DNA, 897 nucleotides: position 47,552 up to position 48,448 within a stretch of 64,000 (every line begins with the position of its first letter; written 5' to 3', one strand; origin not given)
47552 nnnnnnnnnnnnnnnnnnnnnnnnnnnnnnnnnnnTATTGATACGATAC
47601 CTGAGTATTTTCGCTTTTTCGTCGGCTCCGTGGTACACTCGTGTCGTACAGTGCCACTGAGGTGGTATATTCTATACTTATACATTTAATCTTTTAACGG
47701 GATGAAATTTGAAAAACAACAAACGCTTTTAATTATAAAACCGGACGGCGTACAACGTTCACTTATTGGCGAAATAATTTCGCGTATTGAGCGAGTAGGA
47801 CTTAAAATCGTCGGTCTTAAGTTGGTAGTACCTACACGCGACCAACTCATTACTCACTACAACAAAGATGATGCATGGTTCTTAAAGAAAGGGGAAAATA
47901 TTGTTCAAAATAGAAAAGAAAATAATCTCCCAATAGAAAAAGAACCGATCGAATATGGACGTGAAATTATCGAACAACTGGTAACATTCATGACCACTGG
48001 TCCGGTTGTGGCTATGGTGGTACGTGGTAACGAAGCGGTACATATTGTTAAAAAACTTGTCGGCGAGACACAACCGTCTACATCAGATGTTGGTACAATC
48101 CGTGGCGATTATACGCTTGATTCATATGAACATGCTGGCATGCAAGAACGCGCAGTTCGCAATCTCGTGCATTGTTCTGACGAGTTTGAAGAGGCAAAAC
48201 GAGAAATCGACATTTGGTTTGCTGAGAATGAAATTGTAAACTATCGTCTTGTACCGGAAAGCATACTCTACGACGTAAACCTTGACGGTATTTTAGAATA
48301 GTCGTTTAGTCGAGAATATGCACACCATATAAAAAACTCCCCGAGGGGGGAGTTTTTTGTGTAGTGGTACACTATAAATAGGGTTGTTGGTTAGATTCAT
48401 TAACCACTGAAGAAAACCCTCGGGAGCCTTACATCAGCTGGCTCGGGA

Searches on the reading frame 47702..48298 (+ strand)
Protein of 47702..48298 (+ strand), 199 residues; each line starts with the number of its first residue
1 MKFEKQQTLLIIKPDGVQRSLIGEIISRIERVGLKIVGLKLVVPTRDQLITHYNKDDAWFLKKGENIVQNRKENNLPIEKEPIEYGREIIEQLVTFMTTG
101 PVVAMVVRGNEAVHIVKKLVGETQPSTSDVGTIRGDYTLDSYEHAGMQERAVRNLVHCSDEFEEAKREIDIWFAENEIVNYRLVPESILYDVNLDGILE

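Call 10: find_homologous_proteins(query=window:47702-48298:+)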
Query window:47702-48298:+ (199 aa): 8000 proteins with E <= 0.001 among 8000 candidates; the best 120 are listed.
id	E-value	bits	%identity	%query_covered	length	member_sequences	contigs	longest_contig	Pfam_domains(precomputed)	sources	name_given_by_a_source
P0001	7.9e-120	416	95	100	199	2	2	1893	PF00334.25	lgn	-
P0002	3.1e-104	365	80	100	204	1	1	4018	PF00334.25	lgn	-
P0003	1.3e-100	353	78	100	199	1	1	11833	PF00334.25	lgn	-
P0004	2.0e-100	352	78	100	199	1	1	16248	PF00334.25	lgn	-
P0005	9.2e-100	350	78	100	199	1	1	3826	PF00334.25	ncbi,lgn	-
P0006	1.9e-99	349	75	100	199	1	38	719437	PF00334.25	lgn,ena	-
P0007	3.1e-99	349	78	100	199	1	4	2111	PF00334.25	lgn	-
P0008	1.8e-98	346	76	100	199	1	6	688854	PF00334.25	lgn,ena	-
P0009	7.8e-98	344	76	100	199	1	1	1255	PF00334.25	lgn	-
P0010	1.6e-97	343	78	100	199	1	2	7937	PF00334.25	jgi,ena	-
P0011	2.0e-97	343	74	100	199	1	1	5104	PF00334.25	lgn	-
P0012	6.8e-97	341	76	100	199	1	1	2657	PF00334.25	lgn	-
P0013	1.0e-96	340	76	99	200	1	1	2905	PF00334.25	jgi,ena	-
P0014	1.3e-96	340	75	99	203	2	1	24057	PF00334.25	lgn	-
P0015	1.4e-96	340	74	100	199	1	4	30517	PF00334.25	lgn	-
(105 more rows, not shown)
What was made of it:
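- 47702..48301 (+): ndk (nucleoside-diphosphate kinase, 199 aa). It is the upstream neighbour and the synteny anchor. Homologues are named NDK in Patescibacteria (call 10).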

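Call 12: find_related_loci(query=A1, collection=genome_contigs, flank=3000)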
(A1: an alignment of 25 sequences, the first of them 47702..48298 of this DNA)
Query A1 (199 aa) in genome_contigs; peptide patterns used: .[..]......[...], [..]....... (x = any residue, [..] = any of these).
599 stretches matched a pattern (row limit reached: there are more); 581 encode a relative of the query (tblastn E <= 1e-3); the best 80 are kept; 80 distinct loci.
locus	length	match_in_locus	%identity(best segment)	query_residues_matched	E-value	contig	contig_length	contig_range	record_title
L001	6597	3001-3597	72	1-199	2e-100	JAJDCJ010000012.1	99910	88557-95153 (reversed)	MAG: Patescibacteria group bacterium isolate OFTM362 OFTM362_11, whole genome shotgun sequence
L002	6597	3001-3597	67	1-199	2e-92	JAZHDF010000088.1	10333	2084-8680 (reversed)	MAG: Candidatus Moraniibacteriota bacterium isolate Bin13Zod NODE_855_length_10333_cov_19.740125, whole genome shotgun s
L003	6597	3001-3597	65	1-199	1e-92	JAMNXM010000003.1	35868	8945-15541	MAG: Candidatus Paceibacterota bacterium isolate gw_gwSRR_metabat.10 gw_C237, whole genome shotgun sequence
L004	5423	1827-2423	65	1-199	6e-92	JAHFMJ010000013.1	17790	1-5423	MAG: Candidatus Kaiserbacteria bacterium isolate nzgw454 NODE_688_length_17791_cov_4.730277, whole genome shotgun sequen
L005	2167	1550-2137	68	4-199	2e-94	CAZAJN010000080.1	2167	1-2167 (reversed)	MAG TPA_asm: uncultured Bdellovibrionales bacterium isolate binchicken_co169_45 genome assembly, contig: k99_236335, who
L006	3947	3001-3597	64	1-199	9e-91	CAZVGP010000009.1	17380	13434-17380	MAG TPA_asm: uncultured Candidatus Saccharibacteria bacterium isolate SRP269290_co8_15 genome assembly, contig: NODE_541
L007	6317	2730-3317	68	4-199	1e-89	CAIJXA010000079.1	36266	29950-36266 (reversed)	uncultured bacterium isolate Kiruna_bin-03293 genome assembly, contig: bin-03293:079/137, whole genome shotgun sequence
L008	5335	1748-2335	66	4-199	4e-89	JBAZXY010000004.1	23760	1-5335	MAG: Parcubacteria group bacterium isolate SO_2017_GW1_67 NODE_8521_length_23760_cov_2.706893_OW334_2017, whole genome s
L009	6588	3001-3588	68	4-199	6e-89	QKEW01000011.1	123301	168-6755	MAG: bacterium isolate SZUA-486 scaffold_160, whole genome shotgun sequence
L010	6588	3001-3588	67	4-199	1e-88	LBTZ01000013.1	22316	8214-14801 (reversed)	MAG: Parcubacteria group bacterium GW2011_GWD2_38_11 US70_C0013, whole genome shotgun sequence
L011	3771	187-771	66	5-199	4e-88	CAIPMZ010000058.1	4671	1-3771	uncultured bacterium isolate Ja1_bin-0683 genome assembly, contig: bin-0683:058/145, whole genome shotgun sequence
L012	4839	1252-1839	65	4-199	4e-88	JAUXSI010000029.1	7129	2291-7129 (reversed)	MAG: Candidatus Moraniibacteriota bacterium isolate C12_metabat.bin.56 C12_k141_127603, whole genome shotgun sequence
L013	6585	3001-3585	67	5-199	5e-88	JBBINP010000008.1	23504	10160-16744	MAG: Candidatus Moraniibacteriota bacterium isolate SIF170217_bin_259 NODE_1152_length_23504_cov_3.46811, whole genome s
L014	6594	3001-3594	65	2-199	1e-87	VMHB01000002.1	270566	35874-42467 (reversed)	MAG: Parcubacteria group bacterium Greene0714_7 Greene07147_scaffold_229, whole genome shotgun sequence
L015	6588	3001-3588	68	4-199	1e-87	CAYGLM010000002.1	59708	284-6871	MAG TPA_asm: uncultured Gammaproteobacteria bacterium isolate ERP113451_co4_283 genome assembly, contig: NODE_114_length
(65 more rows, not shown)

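Call 44: search_protein_families(library=pfam, proteins=[window:47702-48298:+])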
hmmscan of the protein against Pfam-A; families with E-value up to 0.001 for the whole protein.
window:47702-48298:+ (199 aa): 1 family
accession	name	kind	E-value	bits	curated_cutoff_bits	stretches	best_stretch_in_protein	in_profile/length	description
PF00334.24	NDK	-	6e-41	139.9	27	2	86-178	53-135/135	Nucleoside diphosphate kinase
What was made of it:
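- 47702..48301 (+): Pfam NDK E 6e-41 (call 44).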
